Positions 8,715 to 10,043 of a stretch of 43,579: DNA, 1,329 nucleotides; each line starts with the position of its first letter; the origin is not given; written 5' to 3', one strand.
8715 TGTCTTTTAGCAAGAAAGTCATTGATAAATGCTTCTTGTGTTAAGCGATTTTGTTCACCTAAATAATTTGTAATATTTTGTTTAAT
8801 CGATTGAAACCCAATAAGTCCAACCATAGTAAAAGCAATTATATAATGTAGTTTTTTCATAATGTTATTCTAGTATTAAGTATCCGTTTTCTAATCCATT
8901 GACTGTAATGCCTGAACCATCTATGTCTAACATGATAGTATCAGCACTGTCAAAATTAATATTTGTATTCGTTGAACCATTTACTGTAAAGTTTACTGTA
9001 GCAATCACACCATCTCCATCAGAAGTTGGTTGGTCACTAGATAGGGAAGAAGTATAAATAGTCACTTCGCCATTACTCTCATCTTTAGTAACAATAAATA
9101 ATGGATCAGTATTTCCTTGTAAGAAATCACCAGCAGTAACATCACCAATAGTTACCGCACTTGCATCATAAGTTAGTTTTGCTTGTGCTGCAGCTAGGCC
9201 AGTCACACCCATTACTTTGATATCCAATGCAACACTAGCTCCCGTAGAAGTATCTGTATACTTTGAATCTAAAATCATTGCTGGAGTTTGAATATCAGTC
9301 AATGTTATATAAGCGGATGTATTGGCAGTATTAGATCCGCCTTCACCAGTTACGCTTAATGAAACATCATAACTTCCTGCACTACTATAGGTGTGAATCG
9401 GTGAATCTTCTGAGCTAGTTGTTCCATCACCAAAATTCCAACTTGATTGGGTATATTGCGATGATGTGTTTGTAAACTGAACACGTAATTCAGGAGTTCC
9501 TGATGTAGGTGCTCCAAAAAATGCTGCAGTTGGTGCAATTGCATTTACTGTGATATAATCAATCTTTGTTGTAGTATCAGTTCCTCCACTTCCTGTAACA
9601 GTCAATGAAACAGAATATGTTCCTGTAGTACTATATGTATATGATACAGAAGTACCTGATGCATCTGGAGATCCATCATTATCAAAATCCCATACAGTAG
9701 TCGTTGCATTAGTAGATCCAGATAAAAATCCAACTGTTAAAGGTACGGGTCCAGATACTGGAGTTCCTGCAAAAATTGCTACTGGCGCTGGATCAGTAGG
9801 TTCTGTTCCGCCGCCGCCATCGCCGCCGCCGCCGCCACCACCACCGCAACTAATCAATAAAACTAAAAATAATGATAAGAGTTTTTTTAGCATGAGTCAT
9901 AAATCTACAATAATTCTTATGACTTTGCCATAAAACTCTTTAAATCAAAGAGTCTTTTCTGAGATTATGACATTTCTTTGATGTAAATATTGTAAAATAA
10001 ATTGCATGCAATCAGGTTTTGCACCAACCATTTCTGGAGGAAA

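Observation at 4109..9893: Cohesin-bearing lipoprotein directly upstream of a dockerin-bearing T9SS giant protein: a candidate two-gene surface-tethering module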

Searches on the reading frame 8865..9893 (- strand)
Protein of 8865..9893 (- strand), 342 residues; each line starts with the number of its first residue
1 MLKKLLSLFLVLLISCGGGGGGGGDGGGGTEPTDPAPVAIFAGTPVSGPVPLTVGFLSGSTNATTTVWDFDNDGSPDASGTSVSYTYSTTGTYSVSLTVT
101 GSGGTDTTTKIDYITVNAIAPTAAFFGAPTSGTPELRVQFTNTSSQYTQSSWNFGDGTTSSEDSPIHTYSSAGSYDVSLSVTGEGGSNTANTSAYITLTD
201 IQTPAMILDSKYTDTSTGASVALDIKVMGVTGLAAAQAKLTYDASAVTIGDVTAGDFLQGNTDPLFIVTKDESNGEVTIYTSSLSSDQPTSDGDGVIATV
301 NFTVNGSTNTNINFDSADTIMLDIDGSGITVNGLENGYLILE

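Call 3: search_protein_families(library=pfam, proteins=[window:8865-9893:-], max_evalue=1)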
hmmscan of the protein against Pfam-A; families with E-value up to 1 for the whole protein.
window:8865-9893:- (342 aa): 3 families
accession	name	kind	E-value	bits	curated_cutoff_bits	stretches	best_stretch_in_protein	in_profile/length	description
PF18911.6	PKD_4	-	1.1e-25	89.9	27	2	120-197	3-84/85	PKD domain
PF00801.26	PKD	-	3.8e-19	68.9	23.5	2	129-193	8-77/80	PKD domain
PF00963.24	Cohesin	-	9.6e-12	45.7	24.1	1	214-315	9-115/139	Cohesin domain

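Call 4: search_protein_families(library=ncbifam, proteins=[window:8865-9893:-], max_evalue=1)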
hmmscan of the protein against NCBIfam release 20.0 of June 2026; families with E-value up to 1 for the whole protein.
window:8865-9893:- (342 aa): 3 families
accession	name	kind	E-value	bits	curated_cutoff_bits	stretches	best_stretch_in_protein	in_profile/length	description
TIGR00864.1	PCC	subfamily_domain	0.00059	16.3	1861.4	1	83-191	1021-1131/2700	polycystin cation channel protein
NF001099.0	PRK00132.1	equivalog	0.24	11.7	112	0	163-191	49-77/130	30S ribosomal protein S9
NF041112.1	chap_CsgH_alph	subfamily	0.35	10.9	35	0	172-199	26-53/91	curli-like amyloid fiber formation chaperone CsgH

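Call 7: find_homologous_proteins(query=window:8865-9893:-, max_evalue=0.001)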
Query window:8865-9893:- (342 aa): 428 proteins with E <= 0.001 among 8000 candidates; the best 120 are listed.
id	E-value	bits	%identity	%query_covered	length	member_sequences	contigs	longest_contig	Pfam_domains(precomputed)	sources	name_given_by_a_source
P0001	8.2e-198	674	94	90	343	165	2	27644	PF00801.27,PF00963.25,PF18911.7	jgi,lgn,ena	jgi:PKD repeat protein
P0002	1.0e-183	628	88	92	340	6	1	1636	PF00801.27,PF00963.25,PF18911.7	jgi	jgi:PKD repeat protein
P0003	1.8e-180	617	86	91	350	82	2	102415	PF00801.27,PF00963.25,PF18911.7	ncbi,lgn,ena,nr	ncbi:MAG: PKD domain-containing protein [Candidatus Marinimicrobia bacterium]|nr:PKD domain-containi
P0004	5.6e-174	596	83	90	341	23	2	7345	PF00801.27,PF00963.25,PF18911.7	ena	-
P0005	4.8e-166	570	79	92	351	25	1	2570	PF00801.27,PF00963.25,PF18911.7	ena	-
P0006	3.7e-165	567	80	100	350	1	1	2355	PF00801.27,PF00963.25,PF18911.7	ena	-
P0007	2.3e-150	518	63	90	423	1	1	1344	PF00801.27,PF00963.25,PF18911.7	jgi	jgi:PKD repeat protein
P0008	2.9e-150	518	75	90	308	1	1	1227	PF00801.27,PF00963.25,PF18911.7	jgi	-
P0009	9.7e-144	497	70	100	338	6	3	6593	PF00801.27,PF00963.25,PF18911.7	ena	-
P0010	4.0e-142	491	65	90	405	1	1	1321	PF00801.27,PF00963.25,PF18911.7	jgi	jgi:PKD repeat protein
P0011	1.4e-140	486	69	92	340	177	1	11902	PF00801.27,PF00963.25,PF18911.7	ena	-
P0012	1.1e-139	483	60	90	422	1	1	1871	PF00801.27,PF00963.25,PF18911.7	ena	-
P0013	4.2e-138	478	69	100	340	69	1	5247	PF00801.27,PF00963.25,PF18911.7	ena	-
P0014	1.6e-135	470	67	92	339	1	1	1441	PF00801.27,PF00963.25,PF18911.7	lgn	-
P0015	9.8e-135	467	68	92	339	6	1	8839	PF00801.27,PF00963.25,PF18911.7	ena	-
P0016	2.8e-134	466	68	92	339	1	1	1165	PF00801.27,PF00963.25,PF18911.7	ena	-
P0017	1.0e-133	464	68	92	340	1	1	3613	PF00801.27,PF00963.25,PF18911.7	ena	-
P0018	3.6e-132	459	68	92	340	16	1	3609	PF00801.27,PF00963.25,PF18911.7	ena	-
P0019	7.0e-128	445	64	100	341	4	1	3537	PF00801.27,PF00963.25,PF18911.7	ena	-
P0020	2.6e-123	429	53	90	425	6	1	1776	PF00801.27,PF00963.25,PF18911.7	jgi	-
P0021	7.1e-123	428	63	89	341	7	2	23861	PF00801.27,PF00963.25,PF18911.7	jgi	-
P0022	7.7e-123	428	62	100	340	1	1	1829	PF00801.27,PF00963.25,PF18911.7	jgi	-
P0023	1.8e-122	427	61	100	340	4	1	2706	PF00801.27,PF00963.25,PF18911.7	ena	-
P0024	1.1e-121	424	62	100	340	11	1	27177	PF00801.27,PF00963.25,PF18911.7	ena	-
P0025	1.5e-121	424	61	100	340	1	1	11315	PF00801.27,PF00963.25,PF18911.7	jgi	jgi:PKD repeat protein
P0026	2.2e-121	423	61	100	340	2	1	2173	PF00801.27,PF00963.25,PF18911.7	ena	-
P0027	2.6e-121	423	61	100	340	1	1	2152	PF00801.27,PF00963.25,PF18911.7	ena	-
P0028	1.4e-120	421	61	100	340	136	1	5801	PF00801.27,PF00963.25,PF18911.7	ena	-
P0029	1.3e-118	414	60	99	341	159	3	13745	PF00801.27,PF00963.25,PF18911.7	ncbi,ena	-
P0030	4.3e-117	409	59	100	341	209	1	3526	PF00801.27,PF00963.25,PF18911.7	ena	-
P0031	1.3e-114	401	59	88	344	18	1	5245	PF00801.27,PF00963.25,PF18911.7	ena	-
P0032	1.9e-114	400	58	100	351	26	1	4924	PF00801.27,PF00963.25,PF18911.7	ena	-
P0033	1.7e-113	397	58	88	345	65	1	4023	PF00801.27,PF00963.25,PF18911.7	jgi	-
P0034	3.3e-112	393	58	97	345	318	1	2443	PF00801.27,PF00963.25,PF18911.7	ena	-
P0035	5.8e-112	392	56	92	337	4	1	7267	PF00801.27,PF00963.25,PF18911.7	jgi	-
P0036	6.5e-112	392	50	98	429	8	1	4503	PF00801.27,PF00963.25,PF18911.7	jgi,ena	-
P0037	2.6e-110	387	54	91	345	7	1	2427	PF00801.27,PF00963.25,PF18911.7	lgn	-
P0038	2.7e-110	387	56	96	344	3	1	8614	PF00801.27,PF00963.25,PF18911.7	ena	-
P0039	4.2e-110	386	57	87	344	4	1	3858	PF00801.27,PF00963.25,PF18911.7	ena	-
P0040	5.0e-110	386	55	91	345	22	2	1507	PF00801.27,PF00963.25,PF18911.7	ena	-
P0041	6.1e-110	386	55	91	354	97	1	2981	PF00801.27,PF00963.25,PF18911.7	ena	-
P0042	6.5e-110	385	57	93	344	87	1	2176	PF00801.27,PF00963.25,PF18911.7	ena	-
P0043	1.0e-109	385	56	92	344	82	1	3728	PF00801.27,PF00963.25,PF18911.7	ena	-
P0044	1.2e-109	385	54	91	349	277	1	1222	PF00801.27,PF00963.25,PF18911.7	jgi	-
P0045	1.4e-109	384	57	90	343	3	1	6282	PF00801.27,PF00963.25,PF18911.7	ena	-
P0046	1.6e-109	384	55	91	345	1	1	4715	PF00801.27,PF00963.25,PF18911.7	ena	-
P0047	1.7e-109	384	56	97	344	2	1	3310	PF00801.27,PF00963.25,PF18911.7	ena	-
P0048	3.5e-109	383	55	91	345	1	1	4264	PF00801.27,PF00963.25,PF18911.7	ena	-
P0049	4.8e-109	383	55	91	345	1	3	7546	PF00801.27,PF00963.25,PF18911.7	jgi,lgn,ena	-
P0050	5.5e-109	382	54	91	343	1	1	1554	PF00801.27,PF00963.25,PF18911.7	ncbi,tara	tara:strand:- start:90 stop:1121 length:1032 start_codon:yes stop_codon:yes gene_type:complete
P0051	6.6e-109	382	54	91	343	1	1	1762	PF00801.27,PF00963.25,PF18911.7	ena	-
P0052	8.2e-109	382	55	91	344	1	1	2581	PF00801.27,PF00963.25,PF18911.7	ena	-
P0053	1.4e-108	381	55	91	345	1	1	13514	PF00801.27,PF00963.25,PF18911.7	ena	-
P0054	1.7e-108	381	54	91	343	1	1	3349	PF00801.27,PF00963.25,PF18911.7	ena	-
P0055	1.8e-108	381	56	90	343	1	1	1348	PF00801.27,PF00963.25,PF18911.7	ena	-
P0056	1.8e-108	381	55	91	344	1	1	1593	PF00801.27,PF00963.25,PF18911.7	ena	-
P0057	1.9e-108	381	56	90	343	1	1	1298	PF00801.27,PF00963.25,PF18911.7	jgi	-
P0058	2.5e-108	380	55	92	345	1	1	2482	PF00801.27,PF00963.25,PF18911.7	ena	-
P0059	2.6e-108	380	56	90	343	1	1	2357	PF00801.27,PF00963.25,PF18911.7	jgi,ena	-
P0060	3.0e-108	380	56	90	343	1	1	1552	PF00801.27,PF00963.25,PF18911.7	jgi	-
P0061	3.1e-108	380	53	92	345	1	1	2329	PF00801.27,PF00963.25,PF18911.7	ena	-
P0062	3.5e-108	380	55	91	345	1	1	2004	PF00801.27,PF00963.25,PF18911.7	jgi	-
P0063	3.9e-108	380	55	91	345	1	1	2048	PF00801.27,PF00963.25,PF18911.7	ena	-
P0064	4.0e-108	380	55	91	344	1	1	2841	PF00801.27,PF00963.25,PF18911.7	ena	-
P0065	4.0e-108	380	56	90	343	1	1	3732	PF00801.27,PF00963.25,PF18911.7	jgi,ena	-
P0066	5.2e-108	379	55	91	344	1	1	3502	PF00801.27,PF00963.25,PF18911.7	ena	-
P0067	6.7e-108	379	55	92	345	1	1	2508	PF00801.27,PF00963.25,PF18911.7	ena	-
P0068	7.8e-108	379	54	91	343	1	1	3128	PF00801.27,PF00963.25,PF18911.7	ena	-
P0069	8.7e-108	378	55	91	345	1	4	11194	PF00801.27,PF00963.25,PF18911.7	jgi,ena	-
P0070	1.0e-107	378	55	91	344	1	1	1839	PF00801.27,PF00963.25,PF18911.7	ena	-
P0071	1.1e-107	378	55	91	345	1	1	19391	PF00801.27,PF00963.25,PF18911.7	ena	-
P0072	1.1e-107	378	54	91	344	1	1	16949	PF00801.27,PF00963.25,PF18911.7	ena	-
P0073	1.2e-107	378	55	91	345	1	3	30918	PF00801.27,PF00963.25,PF18911.7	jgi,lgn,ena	-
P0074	1.4e-107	378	54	91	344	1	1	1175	PF00801.27,PF00963.25,PF18911.7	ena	-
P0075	1.4e-107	378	55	91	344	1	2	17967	PF00801.27,PF00963.25,PF18911.7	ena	-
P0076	1.4e-107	378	55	96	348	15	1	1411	PF00801.27,PF00963.25,PF18911.7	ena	-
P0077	1.5e-107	378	55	91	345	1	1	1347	PF00801.27,PF00963.25,PF18911.7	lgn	-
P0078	1.8e-107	377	55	91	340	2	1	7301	PF00801.27,PF00963.25,PF18911.7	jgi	-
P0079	1.9e-107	377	55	91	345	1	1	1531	PF00801.27,PF00963.25,PF18911.7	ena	-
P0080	2.0e-107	377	54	91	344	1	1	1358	PF00801.27,PF00963.25,PF18911.7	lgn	-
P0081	2.3e-107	377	54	91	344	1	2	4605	PF00801.27,PF00963.25,PF18911.7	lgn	-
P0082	2.5e-107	377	53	91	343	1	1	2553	PF00801.27,PF00963.25,PF18911.7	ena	-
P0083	2.5e-107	377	54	91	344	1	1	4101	PF00801.27,PF00963.25,PF18911.7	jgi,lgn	jgi:PKD repeat protein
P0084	2.9e-107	377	54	91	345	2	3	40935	PF00801.27,PF00963.25,PF18911.7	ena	-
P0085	3.9e-107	376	56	97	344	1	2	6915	PF00801.27,PF00963.25,PF18911.7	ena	-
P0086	4.7e-107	376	55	92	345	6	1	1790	PF00801.27,PF00963.25,PF18911.7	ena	-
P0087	4.9e-107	376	54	91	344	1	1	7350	PF00801.27,PF00963.25,PF18911.7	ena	-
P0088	5.2e-107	376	55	92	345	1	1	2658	PF00801.27,PF00963.25,PF18911.7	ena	-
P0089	5.5e-107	376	55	91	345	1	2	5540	PF00801.27,PF00963.25,PF18911.7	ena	-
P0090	6.6e-107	376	53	91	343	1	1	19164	PF00801.27,PF00963.25,PF18911.7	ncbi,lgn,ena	-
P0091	6.7e-107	376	55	91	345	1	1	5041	PF00801.27,PF00963.25,PF18911.7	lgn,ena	-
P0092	7.8e-107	375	54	91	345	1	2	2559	PF00801.27,PF00963.25,PF18911.7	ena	-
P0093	7.9e-107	375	55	91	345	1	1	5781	PF00801.27,PF00963.25,PF18911.7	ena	-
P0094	8.3e-107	375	54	91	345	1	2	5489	PF00801.27,PF00963.25,PF18911.7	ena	-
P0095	9.3e-107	375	54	92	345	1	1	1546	PF00801.27,PF00963.25,PF18911.7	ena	-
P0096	9.3e-107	375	54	91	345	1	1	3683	PF00801.27,PF00963.25,PF18911.7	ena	-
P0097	9.7e-107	375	54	91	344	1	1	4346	PF00801.27,PF00963.25,PF18911.7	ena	-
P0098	1.1e-106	375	53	91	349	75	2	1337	PF00801.27,PF00963.25,PF18911.7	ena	-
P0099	1.1e-106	375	55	91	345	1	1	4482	PF00801.27,PF00963.25,PF18911.7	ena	-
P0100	1.3e-106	375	54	91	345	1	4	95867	PF00801.27,PF00963.25,PF18911.7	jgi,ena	-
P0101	1.3e-106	375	53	92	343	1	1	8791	PF00801.27,PF00963.25,PF18911.7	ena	-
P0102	1.4e-106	375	56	97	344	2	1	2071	PF00801.27,PF00963.25,PF18911.7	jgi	-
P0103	1.7e-106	374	54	91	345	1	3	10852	PF00801.27,PF00963.25,PF18911.7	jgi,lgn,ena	-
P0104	1.7e-106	374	55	91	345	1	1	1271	PF00801.27,PF00963.25,PF18911.7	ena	-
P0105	1.8e-106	374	54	91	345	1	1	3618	PF00801.27,PF00963.25,PF18911.7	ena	-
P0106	1.9e-106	374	54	100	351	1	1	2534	PF00801.27,PF00963.25,PF18911.7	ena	-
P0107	2.0e-106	374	54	92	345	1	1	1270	PF00801.27,PF00963.25,PF18911.7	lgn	-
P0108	2.0e-106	374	56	97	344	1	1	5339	PF00801.27,PF00963.25,PF18911.7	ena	-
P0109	2.3e-106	374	54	91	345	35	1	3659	PF00801.27,PF00963.25,PF18911.7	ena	-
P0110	2.6e-106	374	53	91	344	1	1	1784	PF00801.27,PF00963.25,PF18911.7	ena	-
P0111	2.7e-106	374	54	89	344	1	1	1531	PF00801.27,PF00963.25,PF18911.7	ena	-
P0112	2.9e-106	373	55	91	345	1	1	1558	PF00801.27,PF00963.25,PF18911.7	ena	-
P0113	3.3e-106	373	54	91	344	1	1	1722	PF00801.27,PF00963.25,PF18911.7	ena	-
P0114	3.7e-106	373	54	91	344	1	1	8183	PF00801.27,PF00963.25,PF18911.7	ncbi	-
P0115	5.1e-106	373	54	91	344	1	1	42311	PF00801.27,PF00963.25,PF18911.7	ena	-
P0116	5.4e-106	373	54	91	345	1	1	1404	PF00801.27,PF00963.25,PF18911.7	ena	-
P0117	6.5e-106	372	55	90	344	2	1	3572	PF00801.27,PF00963.25,PF18911.7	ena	-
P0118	8.4e-106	372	54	92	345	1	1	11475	PF00801.27,PF00963.25,PF18911.7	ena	-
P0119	9.6e-106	372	53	90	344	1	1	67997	PF00801.27,PF00963.25,PF18911.7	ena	-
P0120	9.8e-106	372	54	91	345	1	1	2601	PF00801.27,PF00963.25,PF18911.7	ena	-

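Call 9: find_encoding_contigs(protein=P0100, flank=10000, max_places=3)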
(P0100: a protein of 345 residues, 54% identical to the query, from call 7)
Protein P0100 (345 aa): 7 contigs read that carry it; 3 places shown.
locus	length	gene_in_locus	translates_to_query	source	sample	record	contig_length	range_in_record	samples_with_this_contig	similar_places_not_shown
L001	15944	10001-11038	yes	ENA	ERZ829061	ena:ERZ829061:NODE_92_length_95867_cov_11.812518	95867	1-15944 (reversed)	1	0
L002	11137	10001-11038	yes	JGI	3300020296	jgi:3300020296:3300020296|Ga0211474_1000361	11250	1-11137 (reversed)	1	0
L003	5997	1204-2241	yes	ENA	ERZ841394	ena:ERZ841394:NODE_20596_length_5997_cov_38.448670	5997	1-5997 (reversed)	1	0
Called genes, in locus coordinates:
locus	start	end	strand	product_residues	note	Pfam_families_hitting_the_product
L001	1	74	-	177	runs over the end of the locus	PF01844:HNH, PF13395:HNH_4 (faint), PF14279:HNH_5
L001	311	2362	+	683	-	PF13620:CarboxypepD_reg, PF13715:CarbopepD_reg_2 (weak), PF00593:TonB_dep_Rec_b-barrel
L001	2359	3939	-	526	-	-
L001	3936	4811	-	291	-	PF01336:tRNA_anti-codon (faint)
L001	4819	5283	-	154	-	PF01475:FUR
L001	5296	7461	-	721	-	PF00580:UvrD-helicase, PF13245:AAA_19, PF13361:UvrD_C, PF13538:UvrD_C_2, PF21196:PcrA_UvrD_tudor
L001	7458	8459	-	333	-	PF02618:YceG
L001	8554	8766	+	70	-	PF11297:DUF3098 (weak)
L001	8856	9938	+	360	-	PF03435:Sacchrp_dh_NADP, PF16653:Sacchrp_dh_C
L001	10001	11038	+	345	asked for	PF00801:PKD, PF18911:PKD_4, PF00801:PKD, PF00963:Cohesin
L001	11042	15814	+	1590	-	PF00801:PKD, PF18911:PKD_4, PF13585:CHU_C (weak), PF13860:FlgD_ig, PF18962:Por_Secre_tail (weak)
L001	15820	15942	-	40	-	?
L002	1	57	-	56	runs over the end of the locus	?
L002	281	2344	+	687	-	PF07715:Plug (weak)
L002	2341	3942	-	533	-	-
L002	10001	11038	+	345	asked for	PF00801:PKD, PF18911:PKD_4, PF00801:PKD, PF00963:Cohesin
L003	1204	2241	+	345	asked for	PF00801:PKD, PF18911:PKD_4, PF00801:PKD, PF00963:Cohesin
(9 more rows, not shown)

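Call 10: find_encoding_contigs(protein=P0024, flank=10000, max_places=2)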
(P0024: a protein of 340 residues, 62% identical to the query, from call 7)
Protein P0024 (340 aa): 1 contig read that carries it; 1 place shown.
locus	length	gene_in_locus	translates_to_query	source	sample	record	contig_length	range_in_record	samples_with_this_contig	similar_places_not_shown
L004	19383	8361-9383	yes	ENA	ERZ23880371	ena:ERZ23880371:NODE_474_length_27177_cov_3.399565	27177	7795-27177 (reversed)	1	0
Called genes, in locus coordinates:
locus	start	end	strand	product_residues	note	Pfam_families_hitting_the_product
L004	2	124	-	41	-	?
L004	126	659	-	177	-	PF01844:HNH, PF13395:HNH_4 (weak), PF14279:HNH_5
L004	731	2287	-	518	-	-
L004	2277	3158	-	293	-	-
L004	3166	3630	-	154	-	PF01475:FUR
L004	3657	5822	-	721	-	PF00580:UvrD-helicase, PF13245:AAA_19, PF13604:AAA_30 (faint), PF13361:UvrD_C, PF13538:UvrD_C_2, PF21196:PcrA_UvrD_tudor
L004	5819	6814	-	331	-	PF02618:YceG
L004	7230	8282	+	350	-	PF03435:Sacchrp_dh_NADP, PF16653:Sacchrp_dh_C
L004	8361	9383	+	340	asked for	PF18911:PKD_4, PF00801:PKD, PF18911:PKD_4, PF00801:PKD, PF00963:Cohesin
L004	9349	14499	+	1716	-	PF00801:PKD, PF18911:PKD_4, PF13860:FlgD_ig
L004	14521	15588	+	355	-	PF03435:Sacchrp_dh_NADP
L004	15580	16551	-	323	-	PF13580:SIS_2 (faint), PF01380:SIS, PF00571:CBS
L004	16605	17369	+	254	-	PF00106:adh_short, PF08659:KR, PF13561:adh_short_C2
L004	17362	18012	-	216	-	PF00892:EamA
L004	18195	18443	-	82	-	PF01329:Pterin_4a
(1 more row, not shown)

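Call 13: search_solved_structures(query=window:8865-9893:-, max_evalue=1, show_alignments=2)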
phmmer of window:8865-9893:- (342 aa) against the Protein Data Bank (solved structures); distinct sequences matched with E-value up to 1: 36.
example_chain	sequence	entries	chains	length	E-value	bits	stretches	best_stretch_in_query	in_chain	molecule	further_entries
2kzw_A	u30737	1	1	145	4.4e-13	52.4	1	101-192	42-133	Uncharacterized protein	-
9lqj_A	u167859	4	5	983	1.2e-11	47.7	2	146-196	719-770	Collagenase ColH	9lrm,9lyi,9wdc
9lrk_A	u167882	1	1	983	1.2e-11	47.7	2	146-196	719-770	Collagenase ColH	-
1l0q_A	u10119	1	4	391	5.4e-10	42.2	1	90-204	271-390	Surface layer protein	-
4u6t_A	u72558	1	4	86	7.7e-08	35.2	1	132-193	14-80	ColH protein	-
4u7k_A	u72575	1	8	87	7.8e-08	35.1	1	132-193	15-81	ColH protein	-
4aqo_A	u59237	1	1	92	1.5e-07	34.2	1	119-191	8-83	COLLAGENASE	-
4jrw_A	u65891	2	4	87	2.5e-07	33.5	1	121-192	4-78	Collagenase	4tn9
2y72_A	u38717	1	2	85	3.7e-07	32.9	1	127-191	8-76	COLLAGENASE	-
4l9d_A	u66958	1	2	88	3.8e-07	32.9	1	119-190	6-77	Protease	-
6aem_A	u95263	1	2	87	1.3e-06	31.1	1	126-192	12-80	PKD domain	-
2y3u_A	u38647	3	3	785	7.7e-06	28.6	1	118-190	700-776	COLLAGENASE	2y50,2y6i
4jgu_A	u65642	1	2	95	0.00013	24.6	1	147-193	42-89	ColH protein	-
4ums_A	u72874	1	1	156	0.0017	20.9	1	218-313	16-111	CELLULOSOMAL ANCHORING SCAFFOLDIN B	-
4uyp_A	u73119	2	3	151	0.0027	20.2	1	216-310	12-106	Cellulosomal scaffoldin anchoring protein C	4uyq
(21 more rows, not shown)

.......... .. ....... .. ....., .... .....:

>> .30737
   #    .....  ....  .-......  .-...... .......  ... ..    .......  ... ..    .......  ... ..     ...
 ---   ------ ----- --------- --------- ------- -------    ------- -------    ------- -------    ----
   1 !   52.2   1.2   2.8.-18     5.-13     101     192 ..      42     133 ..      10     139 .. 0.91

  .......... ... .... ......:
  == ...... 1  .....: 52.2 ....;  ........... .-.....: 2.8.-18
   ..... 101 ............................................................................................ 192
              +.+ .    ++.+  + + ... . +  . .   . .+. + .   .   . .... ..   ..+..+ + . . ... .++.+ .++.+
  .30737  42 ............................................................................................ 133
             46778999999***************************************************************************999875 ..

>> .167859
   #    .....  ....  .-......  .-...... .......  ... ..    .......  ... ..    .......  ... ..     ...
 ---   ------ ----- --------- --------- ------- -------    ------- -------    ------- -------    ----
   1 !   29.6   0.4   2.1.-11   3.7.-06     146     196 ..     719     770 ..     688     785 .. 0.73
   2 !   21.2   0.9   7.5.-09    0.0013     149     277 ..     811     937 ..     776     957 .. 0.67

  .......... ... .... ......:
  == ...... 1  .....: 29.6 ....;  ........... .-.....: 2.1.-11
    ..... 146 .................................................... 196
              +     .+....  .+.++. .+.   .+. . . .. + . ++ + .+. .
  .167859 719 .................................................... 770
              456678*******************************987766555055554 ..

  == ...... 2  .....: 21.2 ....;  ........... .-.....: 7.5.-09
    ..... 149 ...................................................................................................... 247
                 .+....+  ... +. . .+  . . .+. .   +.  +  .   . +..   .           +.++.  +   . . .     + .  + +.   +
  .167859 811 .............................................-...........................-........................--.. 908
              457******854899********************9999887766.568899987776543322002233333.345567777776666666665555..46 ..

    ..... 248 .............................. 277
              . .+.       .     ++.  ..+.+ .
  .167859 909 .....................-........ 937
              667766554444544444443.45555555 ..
